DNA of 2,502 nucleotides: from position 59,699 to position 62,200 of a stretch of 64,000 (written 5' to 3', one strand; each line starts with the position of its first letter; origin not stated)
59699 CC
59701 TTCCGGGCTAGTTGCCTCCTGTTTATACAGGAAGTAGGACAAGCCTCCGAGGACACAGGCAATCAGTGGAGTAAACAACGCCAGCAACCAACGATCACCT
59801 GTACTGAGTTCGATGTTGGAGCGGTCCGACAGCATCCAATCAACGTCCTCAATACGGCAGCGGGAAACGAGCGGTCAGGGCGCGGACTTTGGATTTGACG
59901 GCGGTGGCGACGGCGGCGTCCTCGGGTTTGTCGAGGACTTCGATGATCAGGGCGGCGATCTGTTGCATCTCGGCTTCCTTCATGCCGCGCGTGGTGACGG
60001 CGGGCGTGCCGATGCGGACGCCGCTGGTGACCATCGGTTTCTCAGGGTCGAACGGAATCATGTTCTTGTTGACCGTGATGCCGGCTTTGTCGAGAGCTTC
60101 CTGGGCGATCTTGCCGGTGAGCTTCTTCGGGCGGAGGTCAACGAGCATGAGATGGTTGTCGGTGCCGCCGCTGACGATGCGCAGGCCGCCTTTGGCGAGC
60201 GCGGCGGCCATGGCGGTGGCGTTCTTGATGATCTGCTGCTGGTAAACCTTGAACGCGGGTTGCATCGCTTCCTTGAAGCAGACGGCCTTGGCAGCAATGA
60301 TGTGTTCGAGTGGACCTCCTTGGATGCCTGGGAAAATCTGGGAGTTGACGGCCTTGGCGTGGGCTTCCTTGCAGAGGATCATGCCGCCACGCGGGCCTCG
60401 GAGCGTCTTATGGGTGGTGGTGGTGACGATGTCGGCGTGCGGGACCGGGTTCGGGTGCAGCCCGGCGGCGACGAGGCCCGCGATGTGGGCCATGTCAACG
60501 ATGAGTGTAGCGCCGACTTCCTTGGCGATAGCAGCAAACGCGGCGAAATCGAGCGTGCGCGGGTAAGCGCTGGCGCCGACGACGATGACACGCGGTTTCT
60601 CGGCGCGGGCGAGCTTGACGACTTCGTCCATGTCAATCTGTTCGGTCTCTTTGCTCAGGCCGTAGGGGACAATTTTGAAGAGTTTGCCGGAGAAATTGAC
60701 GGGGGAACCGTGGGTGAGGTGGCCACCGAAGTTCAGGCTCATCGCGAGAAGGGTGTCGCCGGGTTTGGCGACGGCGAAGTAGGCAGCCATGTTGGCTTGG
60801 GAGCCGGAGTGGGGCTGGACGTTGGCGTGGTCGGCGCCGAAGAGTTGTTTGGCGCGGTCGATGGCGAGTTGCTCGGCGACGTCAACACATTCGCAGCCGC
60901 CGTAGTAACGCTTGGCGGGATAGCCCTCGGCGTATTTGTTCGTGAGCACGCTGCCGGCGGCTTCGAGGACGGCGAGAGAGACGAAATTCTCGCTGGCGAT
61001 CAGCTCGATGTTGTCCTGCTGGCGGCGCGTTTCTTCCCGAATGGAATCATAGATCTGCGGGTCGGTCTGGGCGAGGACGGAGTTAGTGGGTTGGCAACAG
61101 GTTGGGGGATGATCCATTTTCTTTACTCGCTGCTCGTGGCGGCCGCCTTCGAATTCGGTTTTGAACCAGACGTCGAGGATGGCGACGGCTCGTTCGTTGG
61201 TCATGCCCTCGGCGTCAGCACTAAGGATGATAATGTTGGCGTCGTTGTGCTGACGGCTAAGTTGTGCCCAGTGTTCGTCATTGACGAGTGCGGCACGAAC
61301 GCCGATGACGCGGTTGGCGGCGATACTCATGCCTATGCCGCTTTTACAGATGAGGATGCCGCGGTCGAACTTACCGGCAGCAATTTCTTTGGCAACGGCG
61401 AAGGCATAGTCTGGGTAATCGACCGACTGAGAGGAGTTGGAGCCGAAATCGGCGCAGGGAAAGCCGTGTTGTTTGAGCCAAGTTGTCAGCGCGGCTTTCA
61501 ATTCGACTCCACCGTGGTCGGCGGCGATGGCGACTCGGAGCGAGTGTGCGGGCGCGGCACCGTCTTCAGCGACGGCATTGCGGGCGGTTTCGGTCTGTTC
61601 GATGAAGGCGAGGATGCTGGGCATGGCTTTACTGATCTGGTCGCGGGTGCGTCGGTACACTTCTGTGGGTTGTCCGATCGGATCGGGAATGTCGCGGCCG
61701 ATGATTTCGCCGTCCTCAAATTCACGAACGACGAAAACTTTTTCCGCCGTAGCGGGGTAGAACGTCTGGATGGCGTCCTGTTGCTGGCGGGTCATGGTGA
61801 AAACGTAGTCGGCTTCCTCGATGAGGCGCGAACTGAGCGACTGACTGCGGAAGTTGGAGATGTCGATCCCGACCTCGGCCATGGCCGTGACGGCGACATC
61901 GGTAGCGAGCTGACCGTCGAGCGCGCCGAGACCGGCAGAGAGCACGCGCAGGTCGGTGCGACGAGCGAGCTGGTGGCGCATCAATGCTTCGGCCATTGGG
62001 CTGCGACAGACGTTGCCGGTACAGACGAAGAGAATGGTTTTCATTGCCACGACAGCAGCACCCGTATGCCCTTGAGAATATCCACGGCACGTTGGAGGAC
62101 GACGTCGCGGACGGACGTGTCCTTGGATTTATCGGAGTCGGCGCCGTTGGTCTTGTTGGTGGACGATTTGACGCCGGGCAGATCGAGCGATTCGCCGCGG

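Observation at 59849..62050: LMW protein-tyrosine phosphatase, RpiB and serine hydroxymethyltransferase encoded in one uninterrupted 733-codon reading frame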

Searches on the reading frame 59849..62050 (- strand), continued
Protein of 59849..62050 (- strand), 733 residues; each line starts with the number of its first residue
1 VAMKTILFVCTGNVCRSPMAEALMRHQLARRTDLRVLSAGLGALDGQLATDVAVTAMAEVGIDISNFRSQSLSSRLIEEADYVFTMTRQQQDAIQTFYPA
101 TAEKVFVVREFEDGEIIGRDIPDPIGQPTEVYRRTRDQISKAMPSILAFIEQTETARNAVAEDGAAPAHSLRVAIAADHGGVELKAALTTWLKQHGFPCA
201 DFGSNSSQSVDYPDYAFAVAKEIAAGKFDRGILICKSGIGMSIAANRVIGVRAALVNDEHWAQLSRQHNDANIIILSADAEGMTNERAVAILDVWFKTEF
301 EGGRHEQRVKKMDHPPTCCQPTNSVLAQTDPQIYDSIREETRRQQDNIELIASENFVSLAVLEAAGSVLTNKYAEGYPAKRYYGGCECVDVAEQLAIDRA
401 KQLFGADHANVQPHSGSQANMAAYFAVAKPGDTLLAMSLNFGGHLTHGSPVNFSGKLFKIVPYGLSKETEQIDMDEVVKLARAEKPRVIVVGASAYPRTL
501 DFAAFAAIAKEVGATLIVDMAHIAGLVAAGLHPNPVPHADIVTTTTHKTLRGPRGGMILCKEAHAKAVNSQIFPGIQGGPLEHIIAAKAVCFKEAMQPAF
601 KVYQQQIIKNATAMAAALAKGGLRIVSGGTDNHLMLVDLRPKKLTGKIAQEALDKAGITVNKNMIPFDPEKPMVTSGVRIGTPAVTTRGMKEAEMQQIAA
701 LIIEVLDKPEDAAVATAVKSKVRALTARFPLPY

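Call 42: predict_structure(alignment_id=A2)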
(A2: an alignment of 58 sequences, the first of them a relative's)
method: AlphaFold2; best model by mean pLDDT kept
length: 731 residues; sequences in the alignment: 58
mean_pLDDT: 88.9   pTM: 0.59
mean pLDDT of the five models: 88.9, 87.1, 87.0, 85.2, 84.7
residues with pLDDT >= 90: 484; 70-90: 188; 50-70: 42; < 50: 17
segments of 3 or more residues with pLDDT < 50: 159-166, 314-320
pLDDT, mean of each block of 10 residues (from residue 1): 94 96 89 93 94 96 95 91 94 83 91 75 91 94 90 63 53 93 94 91 88 94 93 92 92 95 94 88 93 91 82 52 84 92 92 86 81 65 77 96 95 89 94 87 77 90 88 96 95 82 98 95 95 97 92 94 89 61 94 97 96 95 84 91 94 96 78 89 94 98 97 98 91 72
secondary structure, 60 per line:
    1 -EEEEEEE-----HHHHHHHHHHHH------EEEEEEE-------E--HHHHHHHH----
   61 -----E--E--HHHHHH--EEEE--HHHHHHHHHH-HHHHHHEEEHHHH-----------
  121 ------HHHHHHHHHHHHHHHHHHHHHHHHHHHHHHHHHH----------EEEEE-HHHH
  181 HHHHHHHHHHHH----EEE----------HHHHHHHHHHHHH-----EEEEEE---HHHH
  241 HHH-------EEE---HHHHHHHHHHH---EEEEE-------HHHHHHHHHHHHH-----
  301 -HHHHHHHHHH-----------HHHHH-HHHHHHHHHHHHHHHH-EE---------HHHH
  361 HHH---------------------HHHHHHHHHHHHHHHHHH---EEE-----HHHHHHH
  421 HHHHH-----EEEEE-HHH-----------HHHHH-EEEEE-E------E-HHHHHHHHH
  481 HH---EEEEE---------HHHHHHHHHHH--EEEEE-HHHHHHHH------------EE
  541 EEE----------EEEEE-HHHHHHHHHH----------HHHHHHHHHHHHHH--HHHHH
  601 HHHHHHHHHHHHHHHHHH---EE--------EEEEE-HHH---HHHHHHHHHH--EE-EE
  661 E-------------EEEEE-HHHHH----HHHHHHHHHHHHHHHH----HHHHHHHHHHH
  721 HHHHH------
elements in order (helices of 4 or more, strands of 3 or more residues): E2-8 H14-25 E32-38 H49-56 H72-77 E80-83 H86-95 H97-102 E103-105 H106-109 H127-160 E171-175 H177-192 E197-199 H210-222 E228-233 H237-243 E251-253 H257-267 E271-275 H283-295 H302-311 H323-327 H329-344 H357-363 H385-402 E406-408 H414-425 E431-435 H451-455 E457-461 H472-482 E486-490 H500-510 E513-517 H519-526 E539-543 E554-558 H560-569 H580-593 H596-618 E632-636 H644-653 E659-661 E675-679 H681-685 H690-705 H710-725

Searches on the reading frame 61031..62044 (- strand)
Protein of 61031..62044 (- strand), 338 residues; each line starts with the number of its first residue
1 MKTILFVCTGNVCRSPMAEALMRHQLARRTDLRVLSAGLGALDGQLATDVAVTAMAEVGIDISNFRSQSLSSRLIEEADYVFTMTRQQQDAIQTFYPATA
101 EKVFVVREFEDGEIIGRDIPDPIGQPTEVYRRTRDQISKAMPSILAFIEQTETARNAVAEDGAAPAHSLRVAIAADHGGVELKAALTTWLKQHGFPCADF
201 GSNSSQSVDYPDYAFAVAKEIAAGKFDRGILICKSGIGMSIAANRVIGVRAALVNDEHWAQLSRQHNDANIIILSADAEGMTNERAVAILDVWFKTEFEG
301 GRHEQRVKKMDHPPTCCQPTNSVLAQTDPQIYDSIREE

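Call 15: search_protein_representatives(protein=window:61031-62044:-)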
Query: 338 residues. Proteins with E-value up to 0.001 (for the whole library): 30185; up to 1e-10: 12217; up to 1e-30: 257. The best 150 are listed.
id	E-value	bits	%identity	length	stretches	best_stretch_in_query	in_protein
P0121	3.9e-127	440.1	63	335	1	1-311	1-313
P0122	1.1e-98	346.7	65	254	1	1-255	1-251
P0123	1.3e-89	316.8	66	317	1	1-226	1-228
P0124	6.7e-79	281.7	45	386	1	2-336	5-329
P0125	1.2e-71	257.9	52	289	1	17-279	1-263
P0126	2.7e-71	256.7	42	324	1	2-310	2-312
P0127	1.3e-67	244.6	43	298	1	17-310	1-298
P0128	5.0e-67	242.6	50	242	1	1-244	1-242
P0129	1.7e-66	240.9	43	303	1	2-312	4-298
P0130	2.2e-66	240.5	43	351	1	17-331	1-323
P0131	3.2e-65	236.7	41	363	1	3-338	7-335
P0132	2.2e-64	234.0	46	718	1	17-312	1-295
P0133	1.4e-61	224.8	41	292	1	19-311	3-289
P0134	3.2e-60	220.3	42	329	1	4-310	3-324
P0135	1.1e-59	218.5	39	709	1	17-334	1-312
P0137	3.6e-59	216.8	38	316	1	2-310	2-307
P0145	7.6e-56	205.9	41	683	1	19-335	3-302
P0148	1.5e-54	201.6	38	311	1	3-312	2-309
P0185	4.9e-44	167.1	35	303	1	2-310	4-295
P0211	1.1e-37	146.3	53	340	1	170-314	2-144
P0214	1.5e-37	145.8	50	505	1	158-310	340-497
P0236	1.1e-35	139.7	54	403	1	171-310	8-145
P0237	1.3e-35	139.5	51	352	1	170-311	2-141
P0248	4.9e-35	137.6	52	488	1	169-315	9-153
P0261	3.1e-34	135.0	48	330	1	170-311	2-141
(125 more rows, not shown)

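Call 16: list_cluster_members(proteins=[P0132, P0135, P0145, P0126, P0129, P0134, P0137, P0148, P0185, P0121])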
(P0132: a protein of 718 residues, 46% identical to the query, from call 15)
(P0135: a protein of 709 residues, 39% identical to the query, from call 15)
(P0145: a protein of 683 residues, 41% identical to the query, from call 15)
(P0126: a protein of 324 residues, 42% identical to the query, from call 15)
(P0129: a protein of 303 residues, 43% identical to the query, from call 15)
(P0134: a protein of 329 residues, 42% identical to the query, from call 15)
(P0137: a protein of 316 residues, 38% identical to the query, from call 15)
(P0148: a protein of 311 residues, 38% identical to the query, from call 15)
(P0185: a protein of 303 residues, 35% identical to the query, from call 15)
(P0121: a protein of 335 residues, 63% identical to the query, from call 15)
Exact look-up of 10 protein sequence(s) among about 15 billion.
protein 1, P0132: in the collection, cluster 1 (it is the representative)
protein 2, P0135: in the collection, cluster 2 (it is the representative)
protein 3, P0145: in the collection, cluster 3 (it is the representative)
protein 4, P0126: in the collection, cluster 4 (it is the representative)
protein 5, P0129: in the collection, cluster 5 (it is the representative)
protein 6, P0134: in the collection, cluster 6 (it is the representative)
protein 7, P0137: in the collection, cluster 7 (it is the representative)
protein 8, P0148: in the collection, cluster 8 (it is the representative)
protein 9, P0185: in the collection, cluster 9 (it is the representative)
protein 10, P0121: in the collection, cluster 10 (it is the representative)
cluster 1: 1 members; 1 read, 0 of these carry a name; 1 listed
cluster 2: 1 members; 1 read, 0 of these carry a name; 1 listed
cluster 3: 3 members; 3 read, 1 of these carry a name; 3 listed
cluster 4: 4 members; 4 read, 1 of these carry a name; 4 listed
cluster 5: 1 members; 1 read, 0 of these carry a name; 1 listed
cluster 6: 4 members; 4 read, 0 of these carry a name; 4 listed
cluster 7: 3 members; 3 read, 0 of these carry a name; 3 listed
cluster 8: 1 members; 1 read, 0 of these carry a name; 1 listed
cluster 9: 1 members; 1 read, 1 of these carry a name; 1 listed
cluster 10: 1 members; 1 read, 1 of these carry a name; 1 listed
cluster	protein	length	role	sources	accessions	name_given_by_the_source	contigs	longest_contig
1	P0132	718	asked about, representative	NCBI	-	-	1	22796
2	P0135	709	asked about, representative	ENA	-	-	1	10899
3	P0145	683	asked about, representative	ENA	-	-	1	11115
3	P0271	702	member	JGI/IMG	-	RpiB/LacA/LacB family sugar-phosphate isomerase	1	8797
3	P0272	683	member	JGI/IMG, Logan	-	-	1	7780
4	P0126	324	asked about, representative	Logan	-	-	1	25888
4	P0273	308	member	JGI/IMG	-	ribose 5-phosphate isomerase B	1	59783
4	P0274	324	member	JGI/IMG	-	-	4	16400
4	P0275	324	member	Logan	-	-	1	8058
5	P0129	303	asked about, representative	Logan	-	-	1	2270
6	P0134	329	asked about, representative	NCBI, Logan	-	-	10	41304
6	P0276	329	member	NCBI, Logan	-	-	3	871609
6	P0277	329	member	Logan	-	-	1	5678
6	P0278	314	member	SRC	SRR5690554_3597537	-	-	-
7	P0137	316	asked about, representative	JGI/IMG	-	-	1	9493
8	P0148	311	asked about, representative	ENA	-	-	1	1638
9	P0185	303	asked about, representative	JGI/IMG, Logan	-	ribose 5-phosphate isomerase B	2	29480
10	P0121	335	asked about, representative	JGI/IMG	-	ribose 5-phosphate isomerase B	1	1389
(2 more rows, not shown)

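Call 30: search_protein_families(library=pfam, proteins=[P0237, P0261, P0248, P0214, P0211, P0126, P0134, P0135, P0271, P0236], max_evalue=0.00001)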
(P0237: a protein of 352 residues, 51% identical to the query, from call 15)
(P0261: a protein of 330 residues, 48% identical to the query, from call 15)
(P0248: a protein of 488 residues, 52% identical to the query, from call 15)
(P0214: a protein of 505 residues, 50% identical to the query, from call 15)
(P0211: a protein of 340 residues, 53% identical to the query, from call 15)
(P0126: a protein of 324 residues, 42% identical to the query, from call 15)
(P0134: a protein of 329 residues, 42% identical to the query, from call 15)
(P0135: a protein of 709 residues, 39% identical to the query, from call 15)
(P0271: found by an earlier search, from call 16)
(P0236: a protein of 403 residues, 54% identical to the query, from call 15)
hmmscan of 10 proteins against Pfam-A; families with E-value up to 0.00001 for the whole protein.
P0237 (352 aa): 3 families
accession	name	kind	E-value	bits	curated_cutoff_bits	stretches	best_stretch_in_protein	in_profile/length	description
PF14681.12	UPRTase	-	2.2e-71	240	27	1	151-351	1-206/206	Uracil phosphoribosyltransferase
PF02502.23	LacAB_rpiB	-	5.4e-60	201.8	24.7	1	3-140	1-138/138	Ribose/Galactose Isomerase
PF00156.33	Pribosyltran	-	1.9e-08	34.3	26.3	1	207-310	22-130/158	Phosphoribosyl transferase domain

P0261 (330 aa): 2 families
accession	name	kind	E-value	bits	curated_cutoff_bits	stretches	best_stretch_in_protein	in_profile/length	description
PF02502.23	LacAB_rpiB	-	3e-56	189.6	24.7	1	3-140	1-138/138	Ribose/Galactose Isomerase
PF00156.33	Pribosyltran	-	1.8e-08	34.3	26.3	1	207-308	28-124/158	Phosphoribosyl transferase domain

P0248 (488 aa): 2 families
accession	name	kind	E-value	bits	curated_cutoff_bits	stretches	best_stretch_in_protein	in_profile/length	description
PF00464.25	SHMT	-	1.2e-120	403.2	27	2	154-337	2-194/399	Serine hydroxymethyltransferase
PF02502.23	LacAB_rpiB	-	2.5e-51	173.7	24.7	1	11-147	1-137/138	Ribose/Galactose Isomerase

P0214 (505 aa): 2 families
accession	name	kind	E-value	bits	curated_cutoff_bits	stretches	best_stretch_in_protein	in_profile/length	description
PF00923.25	TAL_FSA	-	1.7e-75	254.4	27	1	15-344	2-285/285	Transaldolase/Fructose-6-phosphate aldolase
PF02502.23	LacAB_rpiB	-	1.9e-54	183.8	24.7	1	356-497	1-138/138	Ribose/Galactose Isomerase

P0211 (340 aa): 2 families
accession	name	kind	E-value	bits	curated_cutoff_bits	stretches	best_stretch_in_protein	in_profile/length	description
PF04260.17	DUF436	-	2.8e-65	219.5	25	1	160-331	2-171/171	Protein of unknown function (DUF436)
PF02502.23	LacAB_rpiB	-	3.2e-60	202.5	24.7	1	3-140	1-138/138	Ribose/Galactose Isomerase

P0126 (324 aa): 2 families
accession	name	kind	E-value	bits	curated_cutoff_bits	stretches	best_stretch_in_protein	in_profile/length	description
PF02502.23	LacAB_rpiB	-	2.8e-62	209.2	24.7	1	175-312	1-138/138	Ribose/Galactose Isomerase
PF01451.26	LMWPc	-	3.6e-38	131.4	23.2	1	5-145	2-142/144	Low molecular weight phosphotyrosine protein phosphatase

P0134 (329 aa): 2 families
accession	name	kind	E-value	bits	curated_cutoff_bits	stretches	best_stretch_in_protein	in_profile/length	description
PF02502.23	LacAB_rpiB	-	7.1e-59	198.2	24.7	1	187-324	1-138/138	Ribose/Galactose Isomerase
PF01451.26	LMWPc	-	5.8e-34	117.8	23.2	1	3-112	1-110/144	Low molecular weight phosphotyrosine protein phosphatase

P0135 (709 aa): 3 families
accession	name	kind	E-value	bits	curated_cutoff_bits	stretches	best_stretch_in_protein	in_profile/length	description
PF00464.25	SHMT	-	3.9e-130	434.5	27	1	303-678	2-399/399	Serine hydroxymethyltransferase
PF02502.23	LacAB_rpiB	-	2.3e-54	183.6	24.7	1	152-289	2-138/138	Ribose/Galactose Isomerase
PF01451.26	LMWPc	-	1.2e-16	61.6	23.2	1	1-128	14-143/144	Low molecular weight phosphotyrosine protein phosphatase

P0271 (702 aa): 3 families
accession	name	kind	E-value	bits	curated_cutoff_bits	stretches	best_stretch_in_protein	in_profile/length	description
PF02502.23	LacAB_rpiB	-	4.6e-54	182.6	24.7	1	162-299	1-138/138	Ribose/Galactose Isomerase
PF00464.25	SHMT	-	1.2e-37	130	27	1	310-629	1-353/399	Serine hydroxymethyltransferase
PF01451.26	LMWPc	-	2.6e-32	112.5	23.2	1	7-146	1-143/144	Low molecular weight phosphotyrosine protein phosphatase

P0236 (403 aa): 2 families
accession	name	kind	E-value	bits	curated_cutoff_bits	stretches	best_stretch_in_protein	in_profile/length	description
PF04260.17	DUF436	-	7.7e-71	237.6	25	1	228-397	2-171/171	Protein of unknown function (DUF436)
PF02502.23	LacAB_rpiB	-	1.5e-58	197.1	24.7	1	9-145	2-138/138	Ribose/Galactose Isomerase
